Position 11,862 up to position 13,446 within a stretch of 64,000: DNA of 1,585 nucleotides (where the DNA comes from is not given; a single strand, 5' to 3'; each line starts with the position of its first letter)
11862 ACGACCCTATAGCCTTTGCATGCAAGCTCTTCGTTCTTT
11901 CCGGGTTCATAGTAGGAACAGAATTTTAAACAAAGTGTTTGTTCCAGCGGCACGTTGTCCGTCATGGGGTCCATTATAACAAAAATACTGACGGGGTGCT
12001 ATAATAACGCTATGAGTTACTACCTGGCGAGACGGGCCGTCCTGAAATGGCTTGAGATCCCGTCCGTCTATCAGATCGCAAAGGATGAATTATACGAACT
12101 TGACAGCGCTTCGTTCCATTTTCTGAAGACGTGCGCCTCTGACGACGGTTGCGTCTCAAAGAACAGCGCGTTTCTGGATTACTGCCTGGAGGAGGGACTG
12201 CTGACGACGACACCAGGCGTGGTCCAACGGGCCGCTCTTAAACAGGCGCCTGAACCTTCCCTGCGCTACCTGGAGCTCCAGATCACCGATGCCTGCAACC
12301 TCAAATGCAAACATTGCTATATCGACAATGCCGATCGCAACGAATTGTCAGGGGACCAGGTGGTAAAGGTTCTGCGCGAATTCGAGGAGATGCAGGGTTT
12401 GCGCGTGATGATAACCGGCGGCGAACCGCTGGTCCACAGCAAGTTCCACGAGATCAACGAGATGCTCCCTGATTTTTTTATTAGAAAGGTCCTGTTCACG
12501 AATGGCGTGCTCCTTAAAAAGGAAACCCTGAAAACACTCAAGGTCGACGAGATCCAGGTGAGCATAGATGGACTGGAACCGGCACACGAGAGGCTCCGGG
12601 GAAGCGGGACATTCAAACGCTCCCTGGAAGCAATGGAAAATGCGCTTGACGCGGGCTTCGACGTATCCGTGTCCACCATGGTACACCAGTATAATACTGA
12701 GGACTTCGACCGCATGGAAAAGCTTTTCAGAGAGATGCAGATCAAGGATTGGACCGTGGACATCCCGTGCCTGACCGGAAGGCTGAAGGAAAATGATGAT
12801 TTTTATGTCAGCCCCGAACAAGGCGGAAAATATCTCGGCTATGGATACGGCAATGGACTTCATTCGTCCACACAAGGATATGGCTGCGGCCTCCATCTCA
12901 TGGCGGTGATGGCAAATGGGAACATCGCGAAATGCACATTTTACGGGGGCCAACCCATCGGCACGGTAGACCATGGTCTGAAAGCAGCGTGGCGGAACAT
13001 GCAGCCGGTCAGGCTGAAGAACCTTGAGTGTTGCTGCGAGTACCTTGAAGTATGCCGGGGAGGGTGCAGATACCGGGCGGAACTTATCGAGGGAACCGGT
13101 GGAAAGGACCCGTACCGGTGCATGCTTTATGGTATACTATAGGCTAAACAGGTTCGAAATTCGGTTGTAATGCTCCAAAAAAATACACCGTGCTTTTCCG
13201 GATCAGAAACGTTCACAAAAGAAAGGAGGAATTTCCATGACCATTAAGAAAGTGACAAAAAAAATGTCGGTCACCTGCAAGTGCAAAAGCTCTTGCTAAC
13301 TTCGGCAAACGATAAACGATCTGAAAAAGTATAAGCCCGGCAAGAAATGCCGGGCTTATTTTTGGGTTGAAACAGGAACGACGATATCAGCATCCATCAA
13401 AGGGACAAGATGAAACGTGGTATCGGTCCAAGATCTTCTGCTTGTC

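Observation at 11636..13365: Candidate RiPP locus: radical SAM/SPASM enzyme with fused RRE and a 20-aa Cys-rich peptide the ORF caller missed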

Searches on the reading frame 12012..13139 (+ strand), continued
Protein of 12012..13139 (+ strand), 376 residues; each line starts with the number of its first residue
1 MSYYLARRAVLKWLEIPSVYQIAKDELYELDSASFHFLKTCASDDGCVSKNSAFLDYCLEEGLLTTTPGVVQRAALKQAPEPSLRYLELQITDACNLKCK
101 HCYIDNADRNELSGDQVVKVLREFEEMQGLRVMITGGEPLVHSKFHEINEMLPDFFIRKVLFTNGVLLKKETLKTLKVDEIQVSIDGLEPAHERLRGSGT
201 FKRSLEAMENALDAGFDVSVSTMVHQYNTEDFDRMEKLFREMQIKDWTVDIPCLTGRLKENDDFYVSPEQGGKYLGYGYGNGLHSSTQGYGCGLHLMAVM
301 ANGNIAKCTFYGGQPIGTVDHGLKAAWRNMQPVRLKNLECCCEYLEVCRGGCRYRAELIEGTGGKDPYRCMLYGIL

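Call 14: search_solved_structures(query=A1, max_evalue=0.001, show_alignments=2)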
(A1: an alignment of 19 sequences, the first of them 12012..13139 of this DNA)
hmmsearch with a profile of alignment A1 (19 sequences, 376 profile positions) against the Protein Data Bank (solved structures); distinct sequences matched with E-value up to 0.001: 19.
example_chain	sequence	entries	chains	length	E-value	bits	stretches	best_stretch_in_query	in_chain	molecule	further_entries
6efn_A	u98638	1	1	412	1.8e-21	79.6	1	88-234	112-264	Sporulation killing factor maturation protein SkfB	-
7voc_C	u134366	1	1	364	1e-13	54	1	82-249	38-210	Cytosylglucuronate decarboxylase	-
7vob_C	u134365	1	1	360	1e-13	54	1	82-249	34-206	Cytosylglucuronate decarboxylase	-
6c8v_A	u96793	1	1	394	2.9e-10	42.7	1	89-245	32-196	Coenzyme PQQ synthesis protein E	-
1tv7_A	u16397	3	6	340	6.7e-10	41.5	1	84-244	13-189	Molybdenum cofactor biosynthesis protein A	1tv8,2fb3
2fb2_A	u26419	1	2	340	7.4e-10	41.3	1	84-244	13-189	Molybdenum cofactor biosynthesis protein A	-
5wgg_A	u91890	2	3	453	9.6e-10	41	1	61-209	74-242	Radical SAM domain protein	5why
9gm3_A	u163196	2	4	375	5.2e-08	35.3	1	81-214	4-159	ChlB radical SAM domain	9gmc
5v1q_A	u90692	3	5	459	1.2e-07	34.1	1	87-177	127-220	Radical SAM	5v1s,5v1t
7tol_A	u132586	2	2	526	7.4e-07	31.5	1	88-232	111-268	glycerol dibiphytanyl glycerol tetraether - macrocyclic archaeol synthase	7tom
6b4c_A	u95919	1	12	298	1.4e-05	27.3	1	92-239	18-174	Viperin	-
9dgw_A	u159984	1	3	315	1.5e-05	27.2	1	92-239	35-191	Radical SAM core domain-containing protein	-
7n7i_A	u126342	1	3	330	1.6e-05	27.1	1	91-239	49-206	Viperin-like enzyme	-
9dfw_A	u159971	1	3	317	2.4e-05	26.5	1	92-233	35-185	Radical SAM core domain-containing protein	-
9dfu_A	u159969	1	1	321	6.7e-05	25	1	90-235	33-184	Radical SAM core domain-containing protein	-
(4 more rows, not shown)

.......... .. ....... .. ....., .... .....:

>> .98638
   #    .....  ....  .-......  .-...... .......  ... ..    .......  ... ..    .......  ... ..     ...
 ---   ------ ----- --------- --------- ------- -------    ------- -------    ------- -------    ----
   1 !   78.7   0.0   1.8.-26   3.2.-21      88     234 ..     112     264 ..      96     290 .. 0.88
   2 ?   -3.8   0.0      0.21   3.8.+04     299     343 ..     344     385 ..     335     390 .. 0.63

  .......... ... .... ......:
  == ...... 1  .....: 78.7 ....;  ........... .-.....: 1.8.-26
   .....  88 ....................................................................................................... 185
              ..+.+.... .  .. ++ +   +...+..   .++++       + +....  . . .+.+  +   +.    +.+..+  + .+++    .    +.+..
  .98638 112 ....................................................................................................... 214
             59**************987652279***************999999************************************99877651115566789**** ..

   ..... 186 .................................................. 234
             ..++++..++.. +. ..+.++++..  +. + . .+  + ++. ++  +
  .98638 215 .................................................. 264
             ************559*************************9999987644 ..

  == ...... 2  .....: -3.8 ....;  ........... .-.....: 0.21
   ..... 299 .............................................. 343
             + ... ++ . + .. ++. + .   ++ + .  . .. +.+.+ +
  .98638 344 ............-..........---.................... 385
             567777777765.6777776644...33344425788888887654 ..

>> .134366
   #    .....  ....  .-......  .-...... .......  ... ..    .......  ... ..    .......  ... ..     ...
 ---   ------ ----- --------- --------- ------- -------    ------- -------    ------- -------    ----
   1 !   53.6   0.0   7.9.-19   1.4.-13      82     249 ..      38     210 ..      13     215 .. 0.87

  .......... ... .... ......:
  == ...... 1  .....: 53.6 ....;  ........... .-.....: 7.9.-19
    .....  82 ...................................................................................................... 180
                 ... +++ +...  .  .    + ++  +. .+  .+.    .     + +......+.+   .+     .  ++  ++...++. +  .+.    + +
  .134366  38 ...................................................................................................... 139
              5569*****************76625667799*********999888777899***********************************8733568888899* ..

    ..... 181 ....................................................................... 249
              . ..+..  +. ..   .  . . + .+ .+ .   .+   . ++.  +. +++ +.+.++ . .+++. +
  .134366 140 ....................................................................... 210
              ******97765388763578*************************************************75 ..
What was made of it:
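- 12012..13142 (+): Radical SAM/SPASM enzyme, 376 aa. The N-domain is residues 1-85 (12012-12266), CX3CX2C is residues 95-102 (12294-12317), and the SPASM domain is residues 292-370 (12885-13121). Best PDB sequence matches are SkfB at 1.8e-21, then BlsE, PqqE, MoaA, CteB and SuiB (call 14).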

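Call 21: predict_structure(alignment_id=A1)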
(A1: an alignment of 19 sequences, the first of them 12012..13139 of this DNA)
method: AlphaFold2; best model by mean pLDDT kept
length: 376 residues; sequences in the alignment: 19
mean_pLDDT: 64.8   pTM: 0.70
mean pLDDT of the five models: 64.8, 64.5, 60.0, 59.5, 51.6
residues with pLDDT >= 90: 41; 70-90: 159; 50-70: 58; < 50: 118
segments of 3 or more residues with pLDDT < 50: 13-27, 98-107, 251-294, 309-313, 333-376
pLDDT, mean of each block of 10 residues (from residue 1): 73 41 46 76 82 79 77 64 72 62 50 92 79 76 89 78 81 89 86 81 92 91 66 75 70 32 34 28 25 59 70 69 83 44 32 29 39 43
secondary structure, 60 per line:
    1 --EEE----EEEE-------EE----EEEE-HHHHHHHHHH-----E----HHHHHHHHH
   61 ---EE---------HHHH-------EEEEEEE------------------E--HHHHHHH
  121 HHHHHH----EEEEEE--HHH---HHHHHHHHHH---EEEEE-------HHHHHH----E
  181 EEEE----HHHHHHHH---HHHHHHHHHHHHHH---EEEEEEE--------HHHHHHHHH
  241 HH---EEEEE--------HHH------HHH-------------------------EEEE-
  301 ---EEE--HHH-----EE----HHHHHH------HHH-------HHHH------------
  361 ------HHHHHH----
elements in order: E3-5 E10-13 E27-30 H32-41 H52-60 H75-78 E86-92 H114-126 E131-136 H145-154 E158-162 H170-175 E180-184 H189-196 H200-213 E217-223 H232-242 E246-250 E296-299 E304-306 H323-328 H345-348 H367-372
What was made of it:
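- On RRE / PqqD-like domain (PF05402): AlphaFold gives strands at 3-5, 10-13 and 27-30 and helices at 32-41 and 52-60, with pLDDT 76-82 for residues 31-70 but below 50 for 13-27 (call 21).
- The AlphaFold model gives three strands followed by two helices (call 21). The AlphaFold model is only moderate (pLDDT 65), and its SPASM region is poorly modelled (call 21).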

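Call 24: fold_search(model_id=the predicted structure, library=pdb)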
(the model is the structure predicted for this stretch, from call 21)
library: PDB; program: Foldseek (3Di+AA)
matches with E <= 10: 1459; with E <= 0.001: 93
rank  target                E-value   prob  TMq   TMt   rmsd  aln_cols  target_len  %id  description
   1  6efn                  6.8e-12  1.00  0.50  0.49   8.4       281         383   22  Structure of a RiPP maturase, SkfB (released 2018-10-24)
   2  7vob                  1.5e-10  1.00  0.47  0.53   7.9       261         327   21  The crystal structure of a Radical SAM Enzyme BlsE involved in the Biosynthesis of Blasticidin S (released 2022-05-04)
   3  2fb2_B                4.7e-10  1.00  0.48  0.54   7.4       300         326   19  Structure of the MoaA Arg17/266/268/Ala triple mutant (released 2006-05-09)
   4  5v1q_B                6.8e-10  1.00  0.55  0.48  10.4       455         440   16  Crystal structure of Streptococcus suis SuiB (released 2017-08-30)
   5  1tv7_A                8.6e-10  1.00  0.51  0.58   7.8       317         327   16  Structure of the S-adenosylmethionine dependent Enzyme MoaA (released 2004-08-31)
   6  1tv7_B                1.9e-09  1.00  0.46  0.52   7.8       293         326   18  Structure of the S-adenosylmethionine dependent Enzyme MoaA (released 2004-08-31)
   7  5v1s_B                3.5e-09  1.00  0.57  0.51   9.7       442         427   17  Crystal structure of Streptococcus suis SuiB bound to S-adenosylmethionine (released 2017-08-30)
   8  5v1q_A                4.5e-09  1.00  0.56  0.50   9.7       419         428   18  Crystal structure of Streptococcus suis SuiB (released 2017-08-30)
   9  4k37_B                7.4e-09  1.00  0.50  0.51   9.4       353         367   21  Native anSMEcpe with bound AdoMet (released 2013-05-08)
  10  5v1s_A                7.9e-09  1.00  0.50  0.45   8.8       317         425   20  Crystal structure of Streptococcus suis SuiB bound to S-adenosylmethionine (released 2017-08-30)
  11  5v1t_A                8.4e-09  1.00  0.56  0.49   9.4       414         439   18  Crystal structure of Streptococcus suis SuiB bound to precursor peptide SuiA (released 2017-08-30)
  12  6q2q_B                1.7e-08  1.00  0.46  0.58  10.4       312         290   14  Crystal structure of mouse viperin bound to uridine triphosphate and S-adenosylhomocysteine (released 2020-01-22)
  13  4k39_A                1.9e-08  1.00  0.49  0.51   9.6       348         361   19  Native anSMEcpe with bound AdoMet and Cp18Cys peptide (released 2013-05-08)
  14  4k36_A                2.1e-08  1.00  0.50  0.50   9.6       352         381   19  His6 tagged anSMEcpe with bound AdoMet (released 2013-05-08)
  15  4k39_B                2.9e-08  1.00  0.49  0.51   9.4       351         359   19  Native anSMEcpe with bound AdoMet and Cp18Cys peptide (released 2013-05-08)
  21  4k36_B                7.2e-08  1.00  0.50  0.52   9.5       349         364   19  His6 tagged anSMEcpe with bound AdoMet (released 2013-05-08)
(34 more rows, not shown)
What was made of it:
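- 12012..13142 (+): The Foldseek ranking is SkfB, BlsE, MoaA, SuiB, anSME (call 24).
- Closest known: Sactipeptide and ranthipeptide maturases. Same: SkfB is the best solved match by sequence (E 1.8e-21) and by fold (calls 14, 24).
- Closest known: Anaerobic sulfatase-maturating enzymes. Same: SPASM architecture and a good fold match (4k36-4k39, E about 1e-8; call 24).
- The Foldseek alignments to SuiB are longer than the query itself (call 24). The architecture is a Cys-rich short precursor next to a radical SAM/SPASM enzyme, and SkfB is the best solved relative (calls 14, 24).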

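Call 59: search_protein_families(library=pfam, proteins=[L031:1291-1965:+], max_evalue=1)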
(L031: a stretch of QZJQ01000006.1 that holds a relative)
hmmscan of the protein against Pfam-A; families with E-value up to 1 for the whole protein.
L031:1291-1965:+ (225 aa): 14 families
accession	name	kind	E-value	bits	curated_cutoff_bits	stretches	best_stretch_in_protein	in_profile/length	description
PF13847.12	Methyltransf_31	-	1.7e-11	44.4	27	1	49-134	4-96/145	Methyltransferase domain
PF13649.12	Methyltransf_25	-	7e-10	39.9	27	1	52-125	1-80/97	Methyltransferase domain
PF08242.18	Methyltransf_12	-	7.8e-09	36.6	30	1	53-122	1-77/98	Methyltransferase domain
PF13489.12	Methyltransf_23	-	6.5e-08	32.9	27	1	46-120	20-91/164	Methyltransferase domain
PF08241.18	Methyltransf_11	-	4.4e-07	30.9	21.2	1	53-121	1-71/95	Methyltransferase domain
PF07021.18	MetW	-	3.9e-05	23.8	21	1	38-119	4-84/193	Methionine biosynthesis protein MetW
PF05175.20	MTS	-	0.00014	21.9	23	1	43-132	25-120/170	Methyltransferase small domain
PF03848.20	TehB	-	0.0078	16.1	20.4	1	48-144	30-126/193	Tellurite resistance protein TehB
PF08003.17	Methyltransf_9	-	0.013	15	23.8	1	44-120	111-192/315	Protein of unknown function (DUF1698)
PF03291.22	mRNA_G-N7_MeTrfase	-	0.026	14.1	26.6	1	51-94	64-106/315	mRNA (guanine-N(7))-methyltransferase domain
PF01728.25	FtsJ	-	0.07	13.5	24.1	1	46-109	20-82/181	FtsJ-like methyltransferase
PF01209.24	Ubie_methyltran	-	0.08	12.7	20.1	1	46-98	45-98/233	ubiE/COQ5 methyltransferase family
PF13679.12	Methyltransf_32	-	0.1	13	27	1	51-91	28-72/143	Methyltransferase domain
PF02390.23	Methyltransf_4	-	0.12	12.3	24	1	50-96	3-49/173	Putative methyltransferase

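Call 79: search_protein_families(library=pfam, alignment_id=A4, max_evalue=10)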
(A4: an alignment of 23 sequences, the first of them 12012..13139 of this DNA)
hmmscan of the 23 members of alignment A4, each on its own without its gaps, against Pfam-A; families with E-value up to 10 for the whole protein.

A. member 1, window:12012-13139:+ (376 aa): 3 families
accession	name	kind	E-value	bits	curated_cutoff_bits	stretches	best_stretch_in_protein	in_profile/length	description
PF04055.27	Radical_SAM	-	7.9e-25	88.4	29.5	1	90-237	2-164/166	Radical SAM superfamily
PF13353.11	Fer4_12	-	0.00029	21.6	22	1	94-187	14-115/137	4Fe-4S single cluster domain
PF12834.13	Phage_int_SAM_2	-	0.11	13.5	22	1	76-113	28-67/91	Phage integrase, N-terminal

B. families by the number of members that match (of 23 scanned): 12 families
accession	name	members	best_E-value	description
PF04055.27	Radical_SAM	23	2.8e-26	Radical SAM superfamily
PF13353.11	Fer4_12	22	4.5e-09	4Fe-4S single cluster domain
PF13186.11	SPASM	2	1.3e-05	Iron-sulfur cluster-binding domain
PF00702.32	Hydrolase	2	0.15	haloacid dehalogenase-like hydrolase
PF12834.13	Phage_int_SAM_2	1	0.11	Phage integrase, N-terminal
PF13344.12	Hydrolase_6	1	0.18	Haloacid dehalogenase-like hydrolase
PF08569.17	Mo25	1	0.19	Mo25-like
PF09719.15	C_GCAxxG_C_C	1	0.23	Putative redox-active protein (C_GCAxxG_C_C)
PF19952.5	DUF6414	1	0.25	Domain of unknown function (DUF6414)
PF08354.15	Fas1-AflB-like_hel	1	0.28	Fatty acid synthase subunit beta/Fas1-like, helical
PF13099.11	DUF3944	1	0.36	Domain of unknown function (DUF3944)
PF02150.21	Zn_ribbon_RPB9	1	0.95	RNA polymerases M/15 Kd subunit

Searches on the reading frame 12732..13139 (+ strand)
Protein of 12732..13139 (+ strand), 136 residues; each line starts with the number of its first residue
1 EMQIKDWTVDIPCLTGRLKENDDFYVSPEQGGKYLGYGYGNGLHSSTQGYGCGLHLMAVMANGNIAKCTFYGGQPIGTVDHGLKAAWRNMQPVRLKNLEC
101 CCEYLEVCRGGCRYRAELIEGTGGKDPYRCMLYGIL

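Call 33: search_protein_families(library=ncbifam, proteins=[window:12732-13139:+], max_evalue=10)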
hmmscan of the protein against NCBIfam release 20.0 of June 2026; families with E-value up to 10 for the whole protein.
window:12732-13139:+ (136 aa): 18 families
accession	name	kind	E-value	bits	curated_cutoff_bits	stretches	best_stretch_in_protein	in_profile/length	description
TIGR04085.1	rSAM_more_4Fe4S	domain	6.5e-09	36.1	27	1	52-130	1-93/93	SPASM domain-containing protein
TIGR04280.1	geopep_mat_rSAM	hypoth_equivalog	7.2e-05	21.9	400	1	57-120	333-400/428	geopeptide radical SAM maturase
NF004807.0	PRK06154.1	equivalog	0.0095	14.6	607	1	24-120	415-508/565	thiamine pyrophosphate-requiring protein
TIGR04103.1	rSAM_nif11_3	equivalog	0.018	13.7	725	1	100-128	313-341/412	nif11-class peptide radical SAM maturase 3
TIGR03906.1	quino_hemo_SAM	equivalog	0.018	13.7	453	1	50-114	345-416/467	quinohemoprotein amine dehydrogenase maturation protein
TIGR04347.1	pseudo_SAM_Halo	equivalog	0.022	14.1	525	1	94-131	347-384/390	TIGR04347 family pseudo-SAM/SPASM protein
TIGR04084.1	rSAM_AF0577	subfamily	0.033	13.1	225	1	49-116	223-289/347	TIGR04084 family radical SAM/SPASM domain-containing protein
TIGR03913.1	rad_SAM_trio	equivalog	0.035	12.5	591.75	1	52-129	263-352/477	GDL motif peptide-associated radical SAM/SPASM maturase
TIGR04304.1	GeoRSP_SPASM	equivalog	0.044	12.9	300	1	100-126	262-289/293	GeoRSP system SPASM domain protein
TIGR04054.1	rSAM_NirJ1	equivalog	0.045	12.4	650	1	81-123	332-373/387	putative heme d1 biosynthesis radical SAM protein NirJ1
TIGR04083.1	rSAM_pep_methan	hypoth_equivalog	0.053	12.4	300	1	85-131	281-330/376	TIGR04083 family peptide-modifying radical SAM enzyme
TIGR04080.1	rSAM_pep_cyc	equivalog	0.055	12.2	500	1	50-114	346-422/440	KxxxW cyclic peptide radical SAM maturase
NF041298.1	rSAM_mat_DynA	equivalog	0.13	11.2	450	1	94-130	302-339/356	dynobactin maturation radical SAM/SPASM protein DynA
NF047865.1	rSAM_PapB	equivalog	0.19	10.9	340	1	46-121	241-325/330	PapB family radical SAM/SPASM ranthipeptide maturase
TIGR04250.1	SCM_rSAM_ScmE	equivalog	0.35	9.7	400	1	48-121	251-336/358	SynChlorMet cassette radical SAM/SPASM protein ScmE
TIGR03942.1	sulfatase_rSAM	equivalog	0.57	9.2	349.45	1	51-116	253-328/363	anaerobic sulfatase maturase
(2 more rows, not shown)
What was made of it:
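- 12012..13142 (+): TIGR04085 scores E 6.5e-9, 36.1 bits against a cutoff of 27, over the full model (call 33).
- On SPASM subfamily (TIGR04085 / PF13186): TIGR04085 scores 36.1 bits against a cutoff of 27, over model positions 1-93/93 and residues 292-370 (call 33).
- Closest known: Anaerobic sulfatase-maturating enzymes. Different: TIGR03942 scores far below cutoff (call 33).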

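Call 34: search_protein_families(library=pfam, proteins=[window:12732-13139:+], max_evalue=10)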
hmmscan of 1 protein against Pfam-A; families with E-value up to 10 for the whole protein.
window:12732-13139:+ (136 aa): 0 families
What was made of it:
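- On SPASM subfamily (TIGR04085 / PF13186): Pfam PF13186 hits only 2 of 23 relatives and does not hit the window protein (calls 34, 79).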

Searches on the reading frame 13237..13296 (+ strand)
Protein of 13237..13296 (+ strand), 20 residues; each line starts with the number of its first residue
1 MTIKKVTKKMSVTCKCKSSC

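Call 3: search_protein_families(library=ncbifam, proteins=[window:13237-13296:+], max_evalue=1)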
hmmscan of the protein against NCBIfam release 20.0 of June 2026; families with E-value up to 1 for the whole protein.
seq(20 aa): 0 families

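Call 4: search_protein_families(library=pfam, proteins=[window:13237-13296:+], max_evalue=1)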
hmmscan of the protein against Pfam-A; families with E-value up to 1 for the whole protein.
seq(20 aa): 0 families

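Call 96: list_cluster_members(proteins=[window:13237-13296:+, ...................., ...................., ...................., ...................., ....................])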
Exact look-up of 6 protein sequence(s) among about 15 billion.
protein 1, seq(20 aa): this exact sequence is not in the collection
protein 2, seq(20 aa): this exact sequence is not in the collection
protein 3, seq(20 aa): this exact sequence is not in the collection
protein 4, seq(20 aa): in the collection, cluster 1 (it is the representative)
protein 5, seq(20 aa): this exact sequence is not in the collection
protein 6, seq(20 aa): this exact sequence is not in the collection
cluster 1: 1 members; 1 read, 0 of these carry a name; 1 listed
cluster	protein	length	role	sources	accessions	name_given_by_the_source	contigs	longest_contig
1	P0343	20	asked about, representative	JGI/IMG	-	-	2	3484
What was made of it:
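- Checked: Five of six common peptide variants are absent from a 15-billion-protein collection, so gene callers do miss it (call 96).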
